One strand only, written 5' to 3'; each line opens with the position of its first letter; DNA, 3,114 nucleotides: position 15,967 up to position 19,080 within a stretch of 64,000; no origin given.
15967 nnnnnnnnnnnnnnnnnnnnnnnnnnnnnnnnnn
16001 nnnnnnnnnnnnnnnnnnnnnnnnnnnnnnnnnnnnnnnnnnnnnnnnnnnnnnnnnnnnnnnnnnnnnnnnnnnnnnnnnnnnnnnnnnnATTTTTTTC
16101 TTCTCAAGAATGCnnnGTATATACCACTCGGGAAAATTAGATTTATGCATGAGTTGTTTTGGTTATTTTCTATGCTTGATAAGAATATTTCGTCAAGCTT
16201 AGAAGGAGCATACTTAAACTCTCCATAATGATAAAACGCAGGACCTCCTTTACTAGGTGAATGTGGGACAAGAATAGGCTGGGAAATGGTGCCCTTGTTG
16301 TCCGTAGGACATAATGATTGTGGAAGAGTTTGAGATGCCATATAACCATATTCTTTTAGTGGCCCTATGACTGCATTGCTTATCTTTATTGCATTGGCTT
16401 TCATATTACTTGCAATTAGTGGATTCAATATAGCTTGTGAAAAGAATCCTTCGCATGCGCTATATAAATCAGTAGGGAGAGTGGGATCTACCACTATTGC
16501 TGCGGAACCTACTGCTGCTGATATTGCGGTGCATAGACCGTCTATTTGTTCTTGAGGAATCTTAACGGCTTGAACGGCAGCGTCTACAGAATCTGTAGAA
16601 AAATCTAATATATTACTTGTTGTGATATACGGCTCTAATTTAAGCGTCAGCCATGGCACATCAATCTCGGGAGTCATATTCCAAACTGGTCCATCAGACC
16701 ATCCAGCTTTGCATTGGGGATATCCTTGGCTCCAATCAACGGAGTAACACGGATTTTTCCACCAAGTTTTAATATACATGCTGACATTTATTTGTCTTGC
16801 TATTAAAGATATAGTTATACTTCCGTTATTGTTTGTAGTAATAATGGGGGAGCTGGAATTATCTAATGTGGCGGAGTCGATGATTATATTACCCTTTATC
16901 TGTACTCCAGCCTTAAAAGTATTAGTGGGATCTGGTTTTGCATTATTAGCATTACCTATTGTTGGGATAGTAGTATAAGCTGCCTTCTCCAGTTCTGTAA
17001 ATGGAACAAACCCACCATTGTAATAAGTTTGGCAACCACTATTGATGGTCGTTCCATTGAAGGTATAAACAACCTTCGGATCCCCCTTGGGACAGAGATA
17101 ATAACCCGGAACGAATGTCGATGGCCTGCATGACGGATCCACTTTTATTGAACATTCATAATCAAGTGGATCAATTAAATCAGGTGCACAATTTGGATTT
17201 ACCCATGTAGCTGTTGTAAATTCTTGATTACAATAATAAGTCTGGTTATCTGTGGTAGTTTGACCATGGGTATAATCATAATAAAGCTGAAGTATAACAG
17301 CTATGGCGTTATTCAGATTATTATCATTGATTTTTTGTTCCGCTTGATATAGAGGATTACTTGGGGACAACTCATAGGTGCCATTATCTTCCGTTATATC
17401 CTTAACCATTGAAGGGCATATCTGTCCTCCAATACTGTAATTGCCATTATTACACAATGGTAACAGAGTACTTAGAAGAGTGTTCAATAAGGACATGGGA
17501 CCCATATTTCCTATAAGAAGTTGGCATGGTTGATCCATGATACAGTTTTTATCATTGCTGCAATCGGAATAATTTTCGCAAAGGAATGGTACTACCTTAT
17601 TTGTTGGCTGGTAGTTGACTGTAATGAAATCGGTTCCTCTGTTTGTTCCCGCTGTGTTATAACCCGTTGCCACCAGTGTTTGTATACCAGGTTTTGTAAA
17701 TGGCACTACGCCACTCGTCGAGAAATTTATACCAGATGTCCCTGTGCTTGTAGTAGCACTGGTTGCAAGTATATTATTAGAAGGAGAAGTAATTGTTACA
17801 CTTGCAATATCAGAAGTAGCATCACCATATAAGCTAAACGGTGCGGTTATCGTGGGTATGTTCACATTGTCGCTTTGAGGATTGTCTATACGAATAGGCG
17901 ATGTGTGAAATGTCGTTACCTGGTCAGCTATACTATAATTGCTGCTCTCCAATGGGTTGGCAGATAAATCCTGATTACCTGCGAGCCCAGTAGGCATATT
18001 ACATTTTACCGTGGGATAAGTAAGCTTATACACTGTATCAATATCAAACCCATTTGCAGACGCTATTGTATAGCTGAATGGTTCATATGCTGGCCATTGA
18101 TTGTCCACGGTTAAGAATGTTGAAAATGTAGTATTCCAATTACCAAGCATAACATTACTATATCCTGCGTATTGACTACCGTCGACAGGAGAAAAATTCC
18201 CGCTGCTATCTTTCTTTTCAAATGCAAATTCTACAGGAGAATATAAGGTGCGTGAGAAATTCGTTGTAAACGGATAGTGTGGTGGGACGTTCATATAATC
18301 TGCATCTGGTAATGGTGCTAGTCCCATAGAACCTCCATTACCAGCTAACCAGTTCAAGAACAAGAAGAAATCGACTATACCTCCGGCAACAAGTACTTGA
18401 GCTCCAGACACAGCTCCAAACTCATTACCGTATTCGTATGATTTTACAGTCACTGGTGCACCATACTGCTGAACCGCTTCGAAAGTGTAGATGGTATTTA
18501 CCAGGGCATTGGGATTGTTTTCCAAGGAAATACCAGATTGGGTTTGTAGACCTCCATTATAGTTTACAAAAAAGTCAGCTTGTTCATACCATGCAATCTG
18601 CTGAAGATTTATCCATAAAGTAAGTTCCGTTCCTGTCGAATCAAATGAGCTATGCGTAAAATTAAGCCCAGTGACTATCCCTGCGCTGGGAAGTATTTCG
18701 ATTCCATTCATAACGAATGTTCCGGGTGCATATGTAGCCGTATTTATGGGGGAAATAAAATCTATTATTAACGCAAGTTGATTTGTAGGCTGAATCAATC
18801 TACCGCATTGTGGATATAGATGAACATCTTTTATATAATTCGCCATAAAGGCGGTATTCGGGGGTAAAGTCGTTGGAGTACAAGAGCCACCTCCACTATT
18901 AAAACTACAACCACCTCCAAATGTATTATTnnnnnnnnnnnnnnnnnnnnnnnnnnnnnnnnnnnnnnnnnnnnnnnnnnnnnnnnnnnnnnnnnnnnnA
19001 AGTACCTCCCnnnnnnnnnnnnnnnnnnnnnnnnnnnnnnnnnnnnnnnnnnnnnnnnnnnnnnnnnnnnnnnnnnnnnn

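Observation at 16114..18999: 961-aa secreted giant with dense NxS/T sequons and paired-Cys clusters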

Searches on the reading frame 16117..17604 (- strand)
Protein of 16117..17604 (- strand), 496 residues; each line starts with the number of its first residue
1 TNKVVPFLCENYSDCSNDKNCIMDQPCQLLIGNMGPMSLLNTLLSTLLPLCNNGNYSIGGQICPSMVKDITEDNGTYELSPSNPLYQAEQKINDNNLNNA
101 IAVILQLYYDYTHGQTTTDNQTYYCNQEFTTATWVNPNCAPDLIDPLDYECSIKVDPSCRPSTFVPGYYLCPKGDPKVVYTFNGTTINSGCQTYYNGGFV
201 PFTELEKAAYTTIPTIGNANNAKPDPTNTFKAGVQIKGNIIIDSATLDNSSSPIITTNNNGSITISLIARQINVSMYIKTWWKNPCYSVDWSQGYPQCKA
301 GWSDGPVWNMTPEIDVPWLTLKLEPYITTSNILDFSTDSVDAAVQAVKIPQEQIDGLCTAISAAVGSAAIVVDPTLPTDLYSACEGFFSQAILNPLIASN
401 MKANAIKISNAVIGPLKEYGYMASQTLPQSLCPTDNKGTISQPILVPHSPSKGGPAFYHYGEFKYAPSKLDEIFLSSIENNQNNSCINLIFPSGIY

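Call 52: predict_structure(alignment_id=A3)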
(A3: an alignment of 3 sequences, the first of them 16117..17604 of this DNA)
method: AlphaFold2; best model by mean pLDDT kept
length: 496 residues; sequences in the alignment: 3
mean_pLDDT: 36.9   pTM: 0.24
mean pLDDT of the five models: 36.9, 35.7, 35.5, 35.4, 34.8
residues with pLDDT >= 90: 0; 70-90: 2; 50-70: 48; < 50: 446
segments of 3 or more residues with pLDDT < 50: 1-38, 53-68, 73-76, 107-300, 303-496
pLDDT, mean of each block of 10 residues (from residue 1): 32 34 37 46 55 39 46 53 65 58 51 33 30 30 31 39 39 36 31 25 28 35 43 38 35 35 36 38 41 36 41 30 31 31 30 40 33 35 36 31 31 33 35 38 31 30 31 35 35 27
secondary structure, 60 per line:
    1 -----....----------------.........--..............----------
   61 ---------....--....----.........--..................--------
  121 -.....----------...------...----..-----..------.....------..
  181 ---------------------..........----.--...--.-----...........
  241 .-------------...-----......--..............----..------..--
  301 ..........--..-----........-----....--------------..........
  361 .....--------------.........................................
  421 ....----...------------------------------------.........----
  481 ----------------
elements in order: H6-9 H26-34 H37-50 E70-73 E76-79 H84-92 H95-112 E122-126 E168-172 H202-211 E230-241 E255-257 E263-268 E271-284 E301-310 E320-327 E333-336 H351-365 H380-424 H468-476
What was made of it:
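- On Autotransporter / type V secretion: The low-confidence model of the last ~150 aa is helical (call 52).
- Tried and rejected: The head model is unusable (pLDDT 36.9; call 52), so I ran no fold search on it.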

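Call 54: search_solved_structures(query=A3, max_evalue=10)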
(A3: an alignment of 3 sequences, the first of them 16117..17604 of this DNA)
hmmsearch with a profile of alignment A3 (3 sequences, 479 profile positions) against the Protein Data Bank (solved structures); distinct sequences matched with E-value up to 10: 0.

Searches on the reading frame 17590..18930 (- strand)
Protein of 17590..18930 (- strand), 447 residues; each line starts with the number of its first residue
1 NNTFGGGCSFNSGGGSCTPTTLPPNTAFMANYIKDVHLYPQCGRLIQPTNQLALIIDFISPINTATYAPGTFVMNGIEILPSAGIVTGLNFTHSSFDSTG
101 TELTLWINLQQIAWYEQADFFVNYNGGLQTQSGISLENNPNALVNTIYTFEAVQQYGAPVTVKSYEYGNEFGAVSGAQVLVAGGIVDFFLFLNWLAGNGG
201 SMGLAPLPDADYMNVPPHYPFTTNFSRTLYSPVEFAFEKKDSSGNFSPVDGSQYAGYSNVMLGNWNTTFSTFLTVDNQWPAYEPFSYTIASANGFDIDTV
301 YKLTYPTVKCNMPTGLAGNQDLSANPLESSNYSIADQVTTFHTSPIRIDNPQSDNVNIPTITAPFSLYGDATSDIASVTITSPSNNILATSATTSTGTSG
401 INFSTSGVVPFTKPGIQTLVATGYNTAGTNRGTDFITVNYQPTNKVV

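Call 38: predict_structure(alignment_id=A2)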
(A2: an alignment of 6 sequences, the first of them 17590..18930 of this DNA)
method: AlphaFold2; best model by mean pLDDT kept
length: 447 residues; sequences in the alignment: 6
mean_pLDDT: 48.8   pTM: 0.37
mean pLDDT of the five models: 48.8, 42.3, 42.1, 41.8, 38.5
residues with pLDDT >= 90: 1; 70-90: 92; 50-70: 113; < 50: 241
segments of 3 or more residues with pLDDT < 50: 1-21, 40-50, 155-247, 249-358, 445-447
pLDDT, mean of each block of 10 residues (from residue 1): 24 30 59 57 34 67 85 72 62 76 75 65 83 75 58 46 35 28 37 38 25 22 26 39 48 34 25 22 26 33 34 28 31 32 29 38 70 73 61 70 73 69 72 61 52
secondary structure, 60 per line:
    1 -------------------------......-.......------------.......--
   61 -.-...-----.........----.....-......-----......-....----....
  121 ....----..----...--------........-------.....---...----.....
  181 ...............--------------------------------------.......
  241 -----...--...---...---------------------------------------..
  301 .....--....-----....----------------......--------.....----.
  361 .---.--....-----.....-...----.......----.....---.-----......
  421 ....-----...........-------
elements in order: E26-28 E33-39 E52-58 E72-80 E85-89 E91-96 E102-107 H109-112 E117-124 E135-137 E146-153 E161-165 H176-195 E234-240 E246-248 E299-305 E308-311 E317-320 E337-342 H351-355 E368-371 E377-381 E390-396 E401-405 E415-424 E430-440
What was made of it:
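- The N-terminal half has mean pLDDT 48.8 and the head 36.9 (calls 38, 52).
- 18481..18783 (-): Stalk domain 1 (aa ~73-173): predicted beta-sandwich. AlphaFold block pLDDT 62-85, all beta-strands (call 38).
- AlphaFold gives beta-sandwiches at aa 73-173 and 383-468 with pLDDT 60-85 (call 38).
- Tried and rejected: The N-terminal half model is poor (pLDDT 48.8, only two usable segments; call 38).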

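Call 39: find_homologous_proteins(query=A2, max_evalue=0.01)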
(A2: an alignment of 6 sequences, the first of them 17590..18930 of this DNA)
Query A2 (6 sequences) (447 aa, profile of the alignment): 4 proteins with E <= 0.01 among 8000 candidates.
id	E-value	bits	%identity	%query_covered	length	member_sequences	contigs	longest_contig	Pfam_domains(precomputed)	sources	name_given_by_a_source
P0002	1.6e-217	741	56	96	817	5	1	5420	-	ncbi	ncbi:MAG: hypothetical protein ACP5JP_08095 [bacterium]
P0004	1.8e-194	665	45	97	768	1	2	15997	PF09136.17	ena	-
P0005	1.7e-193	661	44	97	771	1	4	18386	-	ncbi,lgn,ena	-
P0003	1.5e-189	648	51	87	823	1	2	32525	-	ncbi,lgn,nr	ncbi:MAG: hypothetical protein M1381_06420 [Deltaproteobacteria bacterium]|nr:hypothetical protein [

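Call 48: fold_search(model_id=the predicted structure, library=pdb)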
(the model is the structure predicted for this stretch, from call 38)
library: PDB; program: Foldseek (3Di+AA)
matches with E <= 10: 1740; with E <= 0.001: 2
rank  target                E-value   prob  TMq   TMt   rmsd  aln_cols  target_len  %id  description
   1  4uic                  1.6e-06  0.99  0.15  0.10  26.4       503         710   12  Crystal structure of the S-layer protein rSbsC(31-844) (released 2016-04-13)
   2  4uj6                  6.8e-06  0.99  0.16  0.11  25.5       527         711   12  Structure of surface layer protein SbsC, domains 1-6 (released 2016-04-27)
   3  6y0k                  3.2e-03  0.99  0.16  0.19  13.7       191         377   11  Sulfite oxidase from Thermus thermophilus with coordinated phosphate (released 2020-08-05)
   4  2ca3_A                3.6e-03  1.00  0.16  0.19   3.0       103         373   19  Sulfite dehydrogenase from Starkeya Novella r55m mutant (released 2007-02-20)
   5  2blf_A                3.6e-03  1.00  0.16  0.19   3.1       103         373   18  Sulfite dehydrogenase from Starkeya Novella (released 2005-04-28)
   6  2c9x_A                4.8e-03  1.00  0.16  0.19   3.1       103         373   18  Sulfite dehydrogenase from Starkeya Novella Y236F mutant (released 2006-08-16)
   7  6xi3                  5.6e-03  0.57  0.14  0.16  22.7       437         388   11  Crystal structure of tetra-tandem repeat in extending region of large adhesion protein (released 2020-10-14)
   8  2yn5_A                6.0e-03  0.57  0.14  0.21  23.8       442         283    9  Structural insight into the giant calcium-binding adhesin SiiE: implications for the adhesion of Salmonella enterica t (released 2013-04-03)
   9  9pxf_A                6.0e-03  0.16  0.11  0.12  36.9       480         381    9  Ammonia monooxygenase in native membranes from N. briensis (released 2026-01-28)
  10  2ca4_A                7.4e-03  1.00  0.16  0.19   3.1       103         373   18  Sulfite dehydrogenase from Starkeya Novella mutant (released 2007-02-20)
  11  8coh                  7.4e-03  0.72  0.15  0.32  10.7       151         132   14  Structure of the complement C5 specific nanobody TPP-3444 (released 2024-01-03)
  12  5eq4_B                7.9e-03  1.00  0.15  0.30   4.8       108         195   13  Crystal structure of the SrpA adhesin R347E mutant from Streptococcus sanguinis (released 2016-01-27)
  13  9g93_A                7.9e-03  0.16  0.12  0.09  22.1       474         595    8  CryoET structure of the in vitro grown Bacillus anthracis Sap S-layer (released 2024-12-18)
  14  5n4h                  1.0e-02  0.99  0.13  0.23   6.1        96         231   10  Crystal structure of the D109N mutant of the mouse alpha-Dystroglycan N-terminal region (released 2017-11-01)
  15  9gos                  1.0e-02  0.51  0.19  0.04  15.7       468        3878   12  CryoEM structure of the native Chlamydomonas reinhardtii Flagella Membrane Glycoprotein 1B. (released 2025-05-07)
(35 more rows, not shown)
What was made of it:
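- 18481..18783 (-): Foldseek PDB hits are SbsC and Ig-like (E-set) domains (call 48).
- On S-layer protein (SbsA/SbsC type): SbsC is the top Foldseek hit (E 1.6e-6) but with TM ~0.15, and the query model has mean pLDDT 48.8 (calls 38, 48).
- Closest known: S-layer proteins SbsC/SbsA of Geobacillus. Same: SbsC is the best structural match of the N-terminal model (4uic and 4uj6, E ~1e-6; call 48).
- Foldseek PDB top hits are S-layer SbsC (1.6e-6, 6.8e-6), then Ig-like domains of sulfite dehydrogenase, SiiE, SrpA, Bap and LdtMt2 (call 48). The best PDB fold match is the S-layer protein SbsC, and Sap is also listed (call 48).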

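Call 53: search_solved_structures(query=A2, max_evalue=10)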
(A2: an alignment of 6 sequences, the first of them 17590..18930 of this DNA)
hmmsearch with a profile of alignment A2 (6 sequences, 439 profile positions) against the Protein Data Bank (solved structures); distinct sequences matched with E-value up to 10: 0.

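Call 80: fold_search(model_id=the predicted structure, library=viral)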
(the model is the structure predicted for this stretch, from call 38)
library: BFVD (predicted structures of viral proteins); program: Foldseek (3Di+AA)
matches with E <= 10: 958; with E <= 0.001: 2
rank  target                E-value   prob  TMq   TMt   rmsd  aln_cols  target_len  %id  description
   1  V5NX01                1.5e-05  0.90  0.13  0.11  25.6       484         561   10  Hypothetical V-set protein [Chelonid alphaherpesvirus 5]
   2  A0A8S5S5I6            5.1e-04  0.23  0.10  0.07  33.0       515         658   10  Hydrolase [Myoviridae sp. cthAo37]
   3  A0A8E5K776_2          1.3e-03  0.25  0.13  0.07  28.4       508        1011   10  (no name in the UniProt tables at hand)
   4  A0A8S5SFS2            1.4e-03  0.96  0.17  0.25  22.4       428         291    7  Oligo alginate lyase [Myoviridae sp. ctyhJ29]
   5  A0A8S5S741            1.5e-03  0.25  0.11  0.13  28.0       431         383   11  Uncharacterized protein [Siphoviridae sp. ctqwY3]
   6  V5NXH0                2.1e-03  0.30  0.13  0.10  27.1       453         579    9  F-Nec2 protein [Chelonid alphaherpesvirus 5]
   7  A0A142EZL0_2          2.1e-03  0.20  0.11  0.06  32.4       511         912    8  (no name in the UniProt tables at hand)
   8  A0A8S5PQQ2            3.5e-03  0.23  0.13  0.09  39.8       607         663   12  Uncharacterized protein [Podoviridae sp. ct8dV2]
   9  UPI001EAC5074         4.0e-03  0.20  0.13  0.09  28.9       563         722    9  (no name look-up for this kind of identifier)
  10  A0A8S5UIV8            4.4e-03  0.51  0.15  0.13  20.9       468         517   11  Uncharacterized protein [Myoviridae sp. ctu2j3]
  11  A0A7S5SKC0            4.4e-03  0.30  0.13  0.07  22.5       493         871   10  (no name in the UniProt tables at hand)
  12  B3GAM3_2              4.4e-03  0.20  0.13  0.08  24.7       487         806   12  AMDV4_2 [uncultured virus]
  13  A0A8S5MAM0            6.2e-03  1.00  0.17  0.32   4.4       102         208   10  Uncharacterized protein (Fragment) [Siphoviridae sp. ctKvA22]
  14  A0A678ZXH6            6.2e-03  0.96  0.17  0.24  19.3       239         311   12  Uncharacterized protein [Pectobacterium phage Arno18]
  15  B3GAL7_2              6.9e-03  0.38  0.18  0.09  21.9       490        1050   10  AMDV3_1 [uncultured virus]
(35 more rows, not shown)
